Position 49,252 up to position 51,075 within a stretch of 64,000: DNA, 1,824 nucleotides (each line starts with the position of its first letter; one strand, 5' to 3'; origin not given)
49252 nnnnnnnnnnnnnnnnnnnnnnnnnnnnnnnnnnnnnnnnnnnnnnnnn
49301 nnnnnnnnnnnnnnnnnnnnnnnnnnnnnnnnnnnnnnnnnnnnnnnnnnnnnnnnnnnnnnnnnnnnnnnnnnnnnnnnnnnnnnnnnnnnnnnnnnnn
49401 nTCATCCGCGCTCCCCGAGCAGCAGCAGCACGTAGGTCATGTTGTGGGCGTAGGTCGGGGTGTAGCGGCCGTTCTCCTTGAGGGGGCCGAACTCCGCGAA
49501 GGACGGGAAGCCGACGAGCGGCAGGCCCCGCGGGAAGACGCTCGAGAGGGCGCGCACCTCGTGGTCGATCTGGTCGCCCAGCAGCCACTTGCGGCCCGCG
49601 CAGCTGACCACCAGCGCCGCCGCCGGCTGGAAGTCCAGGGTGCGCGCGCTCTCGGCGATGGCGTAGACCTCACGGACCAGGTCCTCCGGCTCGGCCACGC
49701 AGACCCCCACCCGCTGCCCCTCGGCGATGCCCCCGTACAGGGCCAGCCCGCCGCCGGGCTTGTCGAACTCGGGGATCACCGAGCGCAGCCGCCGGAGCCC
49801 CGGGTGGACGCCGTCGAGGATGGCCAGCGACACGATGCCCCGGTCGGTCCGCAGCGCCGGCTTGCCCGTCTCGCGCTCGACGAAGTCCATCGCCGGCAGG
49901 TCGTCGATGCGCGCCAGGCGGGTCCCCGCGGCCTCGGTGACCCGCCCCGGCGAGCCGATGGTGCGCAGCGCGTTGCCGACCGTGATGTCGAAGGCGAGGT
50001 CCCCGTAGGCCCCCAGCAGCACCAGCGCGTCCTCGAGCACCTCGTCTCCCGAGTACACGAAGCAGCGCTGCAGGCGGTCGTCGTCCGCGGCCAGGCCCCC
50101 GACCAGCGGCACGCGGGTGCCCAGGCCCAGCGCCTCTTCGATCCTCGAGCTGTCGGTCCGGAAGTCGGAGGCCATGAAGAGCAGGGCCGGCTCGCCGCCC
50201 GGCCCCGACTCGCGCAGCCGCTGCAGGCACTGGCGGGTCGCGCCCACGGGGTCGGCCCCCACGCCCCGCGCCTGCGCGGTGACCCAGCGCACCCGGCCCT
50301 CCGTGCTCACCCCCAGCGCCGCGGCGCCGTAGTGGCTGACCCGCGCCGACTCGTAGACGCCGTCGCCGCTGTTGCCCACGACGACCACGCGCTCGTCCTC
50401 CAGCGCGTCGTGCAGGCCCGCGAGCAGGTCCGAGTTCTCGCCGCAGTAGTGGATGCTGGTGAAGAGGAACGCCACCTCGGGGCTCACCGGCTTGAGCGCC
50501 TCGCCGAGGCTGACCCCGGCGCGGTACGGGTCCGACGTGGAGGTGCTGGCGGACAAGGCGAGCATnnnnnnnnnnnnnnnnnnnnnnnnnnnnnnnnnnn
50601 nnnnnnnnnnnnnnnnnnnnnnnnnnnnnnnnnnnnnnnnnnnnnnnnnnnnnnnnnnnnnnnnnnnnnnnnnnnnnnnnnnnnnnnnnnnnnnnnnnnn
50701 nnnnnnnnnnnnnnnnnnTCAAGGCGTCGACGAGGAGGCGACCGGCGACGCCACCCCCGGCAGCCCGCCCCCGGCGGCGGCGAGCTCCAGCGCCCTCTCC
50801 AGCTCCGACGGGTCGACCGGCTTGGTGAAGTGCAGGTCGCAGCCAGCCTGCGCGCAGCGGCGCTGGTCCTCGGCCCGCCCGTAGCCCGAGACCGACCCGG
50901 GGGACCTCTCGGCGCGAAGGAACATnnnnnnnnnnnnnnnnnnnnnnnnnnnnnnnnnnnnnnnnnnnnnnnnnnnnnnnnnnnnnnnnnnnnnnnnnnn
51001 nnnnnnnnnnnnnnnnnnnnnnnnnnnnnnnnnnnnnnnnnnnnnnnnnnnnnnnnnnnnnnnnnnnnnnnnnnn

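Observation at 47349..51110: A translationally coupled FIST / GAF-histidine kinase / response regulator operon followed by an orphan half-receiver and a mosaic rearrangement scar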

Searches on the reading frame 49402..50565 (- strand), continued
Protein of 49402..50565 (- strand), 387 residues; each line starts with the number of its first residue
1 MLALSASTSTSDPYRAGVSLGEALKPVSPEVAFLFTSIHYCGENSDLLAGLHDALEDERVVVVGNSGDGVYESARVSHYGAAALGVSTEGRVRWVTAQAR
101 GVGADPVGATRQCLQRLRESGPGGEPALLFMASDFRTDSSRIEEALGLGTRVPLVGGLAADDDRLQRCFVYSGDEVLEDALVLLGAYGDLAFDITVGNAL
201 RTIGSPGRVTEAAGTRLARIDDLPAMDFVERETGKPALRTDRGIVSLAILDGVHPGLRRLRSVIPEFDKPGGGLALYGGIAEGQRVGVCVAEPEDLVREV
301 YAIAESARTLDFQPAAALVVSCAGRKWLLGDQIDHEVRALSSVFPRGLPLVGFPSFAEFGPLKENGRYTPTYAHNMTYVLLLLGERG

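Call 47: find_encoding_contigs(protein=P0013, flank=5000, max_places=1)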
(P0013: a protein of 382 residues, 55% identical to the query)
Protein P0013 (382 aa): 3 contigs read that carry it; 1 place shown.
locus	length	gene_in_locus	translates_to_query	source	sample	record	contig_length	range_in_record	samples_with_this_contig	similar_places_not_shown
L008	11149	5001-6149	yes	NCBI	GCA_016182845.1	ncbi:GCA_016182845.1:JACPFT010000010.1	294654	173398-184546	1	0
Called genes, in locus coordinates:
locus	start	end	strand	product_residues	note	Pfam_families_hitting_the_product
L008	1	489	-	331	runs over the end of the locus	PF00953:Glycos_transf_4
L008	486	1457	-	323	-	PF01073:3Beta_HSD, PF01370:Epimerase, PF02719:Polysacc_synt_2 (weak), PF04321:RmlD_sub_bind, PF05368:NmrA, PF07993:NAD_binding_4 (weak), PF13460:NAD_binding_10, PF16363:GDP_Man_Dehyd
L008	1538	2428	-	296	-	PF00126:HTH_1, PF03466:LysR_substrate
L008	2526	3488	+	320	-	PF00892:EamA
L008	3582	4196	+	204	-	-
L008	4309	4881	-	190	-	PF01713:Smr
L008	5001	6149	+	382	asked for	PF08495:FIST, PF10442:FIST_C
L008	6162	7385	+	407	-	PF00512:HisKA, PF02518:HATPase_c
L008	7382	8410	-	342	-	PF04230:PS_pyruv_trans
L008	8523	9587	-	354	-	PF01116:F_bP_aldolase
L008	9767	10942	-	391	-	PF00162:PGK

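Call 48: find_encoding_contigs(protein=P0046, flank=5000, max_places=1)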
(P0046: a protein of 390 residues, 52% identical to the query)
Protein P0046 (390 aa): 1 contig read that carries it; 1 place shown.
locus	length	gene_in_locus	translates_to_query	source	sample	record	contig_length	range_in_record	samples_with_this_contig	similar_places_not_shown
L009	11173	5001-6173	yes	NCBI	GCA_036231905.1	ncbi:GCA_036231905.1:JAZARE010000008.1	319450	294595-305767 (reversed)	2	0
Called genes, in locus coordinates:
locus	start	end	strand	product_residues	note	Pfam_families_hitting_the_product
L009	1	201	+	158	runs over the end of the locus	PF02566:OsmC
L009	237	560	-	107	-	-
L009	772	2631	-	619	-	PF08439:Peptidase_M3_N, PF01432:Peptidase_M3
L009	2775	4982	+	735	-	PF00072:Response_reg (weak), PF11849:DUF3369, PF00990:GGDEF, PF00563:EAL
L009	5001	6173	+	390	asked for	PF08495:FIST, PF10442:FIST_C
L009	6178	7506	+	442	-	PF13581:HATPase_c_2 (weak), PF02518:HATPase_c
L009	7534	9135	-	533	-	-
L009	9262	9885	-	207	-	PF01081:Aldolase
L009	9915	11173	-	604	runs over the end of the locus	PF00920:ILVD_EDD_N, PF24877:ILV_EDD_C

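Call 63: predict_structure(alignment_id=A6)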
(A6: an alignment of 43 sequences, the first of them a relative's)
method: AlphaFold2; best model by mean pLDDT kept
length: 387 residues; sequences in the alignment: 43
mean_pLDDT: 92.5   pTM: 0.92
mean pLDDT of the five models: 92.5, 92.4, 91.8, 91.7, 90.9
residues with pLDDT >= 90: 311; 70-90: 64; 50-70: 12; < 50: 0
segments of 3 or more residues with pLDDT < 50: none
pLDDT, mean of each block of 10 residues (from residue 1): 97 97 98 94 85 96 94 92 97 97 97 96 91 94 95 94 80 95 96 95 95 94 93 82 86 84 76 87 94 95 95 96 92 95 91 96 92 96 88
secondary structure, 60 per line:
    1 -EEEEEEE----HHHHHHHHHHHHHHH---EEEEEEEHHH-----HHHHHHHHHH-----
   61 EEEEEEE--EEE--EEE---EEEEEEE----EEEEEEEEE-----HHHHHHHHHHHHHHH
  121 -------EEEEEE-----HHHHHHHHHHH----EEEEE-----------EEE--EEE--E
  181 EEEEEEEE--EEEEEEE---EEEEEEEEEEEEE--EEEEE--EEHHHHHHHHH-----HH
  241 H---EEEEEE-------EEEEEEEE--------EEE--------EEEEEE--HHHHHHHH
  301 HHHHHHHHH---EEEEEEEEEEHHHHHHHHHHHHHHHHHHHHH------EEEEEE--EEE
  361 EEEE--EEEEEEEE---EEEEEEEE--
elements in order: E2-8 H13-27 E31-37 H46-55 E61-67 E70-72 E75-77 E81-87 E92-100 H106-120 E128-133 H139-149 E154-158 E170-172 E175-177 E180-188 E191-197 E201-213 E216-220 H225-233 E245-250 E258-265 E274-276 E285-290 H293-309 E313-322 H323-343 E350-355 E358-364 E367-374 E378-385

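Call 67: fold_search(model_id=the predicted structure, library=pdb)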
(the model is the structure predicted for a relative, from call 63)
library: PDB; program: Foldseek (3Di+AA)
matches with E <= 10: 805; with E <= 0.001: 14
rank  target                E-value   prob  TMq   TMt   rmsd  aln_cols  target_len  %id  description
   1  8ua6_C                4.9e-11  1.00  0.52  0.53   7.5       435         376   12  Cryo-EM Structure of SCF-FBOX22-BACH1BTB (released 2024-11-06)
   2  8ua3_C                5.5e-11  1.00  0.50  0.58   7.5       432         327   12  Cryo-EM Structure of FBOX22-BACH1BTB (released 2024-11-06)
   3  8s7d_D                5.4e-10  1.00  0.48  0.54   7.1       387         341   11  Cryo-EM structure of SKP1-FBXO22 in complex with a BACH1 BTB dimer at 3.2A resolution (released 2024-12-11)
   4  8s7e_B                2.9e-09  1.00  0.45  0.51   7.8       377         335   11  Cryo-EM structure of SKP1-FBXO22 (released 2024-12-11)
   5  5hy2_A                9.6e-06  1.00  0.35  0.39  12.4       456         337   11  Structure-function analysis of functionally diverse members of the cyclic amide hydrolase family of Toblerone fold enz (released 2017-02-01)
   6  3d54_A                2.7e-05  0.82  0.21  0.16  21.2       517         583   11  Structure of PurLQS from Thermotoga maritima (released 2008-07-22)
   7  5hy4_H                3.8e-05  0.99  0.33  0.37  12.4       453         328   10  Structure-function analysis of functionally diverse members of the cyclic amide hydrolase family of Toblerone fold enz (released 2017-02-01)
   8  2hs0                  7.3e-05  0.72  0.21  0.15  21.3       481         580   14  T. maritima PurL complexed with ATP (released 2007-01-09)
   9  5hy4_D                1.2e-04  0.99  0.34  0.38  12.6       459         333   10  Structure-function analysis of functionally diverse members of the cyclic amide hydrolase family of Toblerone fold enz (released 2017-02-01)
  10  2hry                  2.3e-04  0.57  0.21  0.15  21.1       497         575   14  T. maritima PurL complexed with AMPPCP (released 2007-01-09)
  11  5hy4_G                2.7e-04  0.97  0.33  0.36  12.3       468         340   10  Structure-function analysis of functionally diverse members of the cyclic amide hydrolase family of Toblerone fold enz (released 2017-02-01)
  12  1vk3                  5.6e-04  0.47  0.20  0.15  21.9       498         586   12  Crystal structure of Phosphoribosylformylglycinamidine synthase II (TM1246) from Thermotoga maritima at 2.15 A resolutio (released 2004-05-11)
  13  2hs3                  8.0e-04  0.54  0.22  0.16  22.2       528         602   10  T. maritima PurL complexed with FGAR (released 2007-01-09)
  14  4nq3_A                8.5e-04  0.94  0.34  0.36   9.2       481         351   12  Crystal structure of cyanuic acid hydrolase from A. caulinodans (released 2014-09-10)
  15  6dhj_F                2.1e-03  0.84  0.33  0.35  13.8       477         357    9  Crystal structures of cyanuric acid hydrolase from Moorella thermoacetica (released 2019-06-26)
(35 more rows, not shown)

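Call 86: find_related_loci(query=A6, collection=metagenome_contigs, flank=3000)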
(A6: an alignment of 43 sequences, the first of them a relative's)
Query A6 (387 aa) in metagenome_contigs; peptide patterns used: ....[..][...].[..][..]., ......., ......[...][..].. (x = any residue, [..] = any of these).
234 stretches matched a pattern; 115 encode a relative of the query (tblastn E <= 1e-3); the best 80 are kept; 80 distinct loci.
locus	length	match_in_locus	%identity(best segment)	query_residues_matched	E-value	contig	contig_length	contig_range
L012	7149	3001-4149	57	1-384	4e-137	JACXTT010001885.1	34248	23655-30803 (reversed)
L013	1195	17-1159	54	1-385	1e-147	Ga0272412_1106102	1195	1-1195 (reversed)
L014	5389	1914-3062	55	1-384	3e-134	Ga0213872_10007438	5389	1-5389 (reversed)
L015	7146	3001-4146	54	1-386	1e-131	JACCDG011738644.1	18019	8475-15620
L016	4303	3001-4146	53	1-384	4e-127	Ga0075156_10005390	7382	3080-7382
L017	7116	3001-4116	53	12-384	7e-124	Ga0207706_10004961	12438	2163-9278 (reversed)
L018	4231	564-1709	52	1-386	9e-122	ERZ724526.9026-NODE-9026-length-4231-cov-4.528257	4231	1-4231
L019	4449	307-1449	51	1-385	1e-115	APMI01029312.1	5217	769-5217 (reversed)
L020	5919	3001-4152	50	1-385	5e-115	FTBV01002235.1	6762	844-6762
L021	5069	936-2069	49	1-380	4e-115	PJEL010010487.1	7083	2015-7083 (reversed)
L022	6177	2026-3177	49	1-385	6e-115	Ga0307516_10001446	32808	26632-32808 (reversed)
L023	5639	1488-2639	49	1-385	3e-114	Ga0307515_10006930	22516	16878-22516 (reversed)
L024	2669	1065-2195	46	1-379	2e-117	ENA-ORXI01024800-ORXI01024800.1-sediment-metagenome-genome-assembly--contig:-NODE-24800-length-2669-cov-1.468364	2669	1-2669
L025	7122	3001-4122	46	1-384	6e-113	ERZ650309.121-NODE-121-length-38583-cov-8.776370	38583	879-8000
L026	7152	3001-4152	47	1-384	1e-112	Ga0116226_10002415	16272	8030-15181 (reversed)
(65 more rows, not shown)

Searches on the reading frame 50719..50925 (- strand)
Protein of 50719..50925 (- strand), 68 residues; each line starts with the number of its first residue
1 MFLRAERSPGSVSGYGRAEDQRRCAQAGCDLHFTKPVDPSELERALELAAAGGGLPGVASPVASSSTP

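Call 9: search_protein_families(library=pfam, proteins=[window:50719-50925:-], max_evalue=0.01)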
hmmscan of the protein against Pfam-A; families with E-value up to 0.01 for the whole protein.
window:50719-50925:- (68 aa): 0 families

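Call 20: search_protein_families(library=pfam, proteins=[window:50722-50925:-], max_evalue=10)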
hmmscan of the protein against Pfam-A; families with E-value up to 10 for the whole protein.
seq(68 aa): 1 family
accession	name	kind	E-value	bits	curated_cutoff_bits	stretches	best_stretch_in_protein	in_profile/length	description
PF00072.30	Response_reg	-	0.046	14.3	30.2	1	12-46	76-110/111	Response regulator receiver domain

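Call 21: find_homologous_proteins(query=window:50722-50925:-, max_evalue=0.001)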
Query seq(68 aa) (68 aa): 1 proteins with E <= 0.001 among 1 candidates.
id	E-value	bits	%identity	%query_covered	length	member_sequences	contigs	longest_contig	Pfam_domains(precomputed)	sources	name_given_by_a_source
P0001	4.8e-37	142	100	100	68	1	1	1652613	-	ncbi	ncbi:MAG: hypothetical protein QM765_47790 [Myxococcales bacterium]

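Call 22: find_encoding_contigs(protein=P0001, flank=10000, max_places=5)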
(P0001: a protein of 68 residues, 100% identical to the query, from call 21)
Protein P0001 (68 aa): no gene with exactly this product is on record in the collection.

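Call 32: search_solved_structures(query=window:50722-50925:-, max_evalue=10, show_alignments=3)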
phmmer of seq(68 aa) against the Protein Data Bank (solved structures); distinct sequences matched with E-value up to 10: 13.
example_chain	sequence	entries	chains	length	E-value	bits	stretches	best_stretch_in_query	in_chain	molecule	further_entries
9xzo_A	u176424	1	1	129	0.17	15.8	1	12-46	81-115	De novo protein M1X0B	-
1b00_A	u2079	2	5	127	0.52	14.2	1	13-45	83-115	PHOSPHATE REGULON TRANSCRIPTIONAL REGULATORY PROTEIN PHOB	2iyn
1zes_A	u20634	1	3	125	0.52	14.2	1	13-45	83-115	Phosphate regulon transcriptional regulatory protein phoB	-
2jb9_A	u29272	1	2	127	0.52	14.2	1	13-45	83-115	PHOSPHATE REGULON TRANSCRIPTIONAL REGULATORY PROTEIN PHOB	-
7qz2_A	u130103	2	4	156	0.53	14.2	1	13-45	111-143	Histidine kinase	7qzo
3crn_A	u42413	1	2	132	0.54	14.1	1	11-44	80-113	Response regulator receiver domain protein, CheY-like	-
2ayz_A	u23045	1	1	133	0.91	13.4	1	13-50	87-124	Sensor kinase protein rcsC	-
3cz5_A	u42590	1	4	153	0.96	13.4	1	23-63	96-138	Two-component response regulator, LuxR family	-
6qkv_A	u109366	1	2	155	1.2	13.1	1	22-38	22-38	tRNA (cytidine(34)-2'-O)-methyltransferase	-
6qh8_A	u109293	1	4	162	1.2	13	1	22-38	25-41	tRNA (cytidine(34)-2'-O)-methyltransferase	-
1a04_A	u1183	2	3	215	1.6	12.6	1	17-64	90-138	NITRATE/NITRITE RESPONSE REGULATOR PROTEIN NARL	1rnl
3n4j_A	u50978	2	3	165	1.8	12.5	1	22-38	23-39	RNA methyltransferase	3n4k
1tf6_A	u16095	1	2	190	3.8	11.5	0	19-36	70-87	PROTEIN (TRANSCRIPTION FACTOR IIIA)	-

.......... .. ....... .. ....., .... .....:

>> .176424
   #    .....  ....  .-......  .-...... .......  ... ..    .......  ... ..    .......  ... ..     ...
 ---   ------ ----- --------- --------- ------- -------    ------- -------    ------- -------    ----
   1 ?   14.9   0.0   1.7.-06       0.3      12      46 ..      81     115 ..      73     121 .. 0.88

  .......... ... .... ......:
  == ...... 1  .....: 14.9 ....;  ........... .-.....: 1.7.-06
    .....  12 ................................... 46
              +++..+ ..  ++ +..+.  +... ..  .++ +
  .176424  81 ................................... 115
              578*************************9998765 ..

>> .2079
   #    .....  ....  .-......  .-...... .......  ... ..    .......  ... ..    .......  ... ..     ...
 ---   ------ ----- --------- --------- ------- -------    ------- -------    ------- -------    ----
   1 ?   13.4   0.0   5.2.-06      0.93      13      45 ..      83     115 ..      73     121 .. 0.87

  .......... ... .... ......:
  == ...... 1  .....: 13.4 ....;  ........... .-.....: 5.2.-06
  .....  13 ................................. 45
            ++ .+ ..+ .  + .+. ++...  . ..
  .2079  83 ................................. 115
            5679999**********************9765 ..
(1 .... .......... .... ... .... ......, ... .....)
